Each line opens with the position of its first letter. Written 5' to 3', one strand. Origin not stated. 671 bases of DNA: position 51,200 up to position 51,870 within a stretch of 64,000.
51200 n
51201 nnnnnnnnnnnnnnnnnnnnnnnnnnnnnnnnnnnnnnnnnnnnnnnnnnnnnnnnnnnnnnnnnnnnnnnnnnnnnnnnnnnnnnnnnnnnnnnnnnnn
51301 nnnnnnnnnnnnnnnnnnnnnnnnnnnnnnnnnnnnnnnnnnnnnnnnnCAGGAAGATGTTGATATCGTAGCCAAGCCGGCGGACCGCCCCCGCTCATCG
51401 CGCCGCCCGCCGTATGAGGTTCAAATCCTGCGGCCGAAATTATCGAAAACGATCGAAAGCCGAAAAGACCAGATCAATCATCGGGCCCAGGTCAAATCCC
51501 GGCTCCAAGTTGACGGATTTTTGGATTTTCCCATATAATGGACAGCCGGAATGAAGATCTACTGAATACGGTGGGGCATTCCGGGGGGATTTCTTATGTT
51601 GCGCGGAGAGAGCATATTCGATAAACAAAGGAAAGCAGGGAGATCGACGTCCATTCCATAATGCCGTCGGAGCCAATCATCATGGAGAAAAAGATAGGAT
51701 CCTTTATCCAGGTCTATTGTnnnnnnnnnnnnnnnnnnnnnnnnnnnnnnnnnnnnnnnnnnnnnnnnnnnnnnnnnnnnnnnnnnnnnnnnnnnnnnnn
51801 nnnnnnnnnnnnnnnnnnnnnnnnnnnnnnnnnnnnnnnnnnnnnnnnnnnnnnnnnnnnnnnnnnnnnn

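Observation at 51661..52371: Response regulator with inverted architecture and an N-terminal Cys/His-rich domain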

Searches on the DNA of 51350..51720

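Call 62: search_rna_families(source=window, start=51350, end=51720, threshold=evalue, max_evalue=1)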
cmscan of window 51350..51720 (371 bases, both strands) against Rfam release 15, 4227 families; matches with E-value up to 1: 3.
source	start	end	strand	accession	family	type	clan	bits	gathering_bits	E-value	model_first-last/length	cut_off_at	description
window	51621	51704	-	RF02676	Esr41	Gene; sRNA;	-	17.2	102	0.69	1-74/74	no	Enterohemorrhagic E. coli sRNA 41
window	51605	51700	-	RF02479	GlsR13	Gene; snRNA; snoRNA; CD-box;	-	16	100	0.46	1-100/100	no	Small nucleolar RNA GlsR13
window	51454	51467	+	RF02914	DUF805b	Cis-reg;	CL00115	12.5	35.6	0.89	5-18/35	no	DUF805b RNA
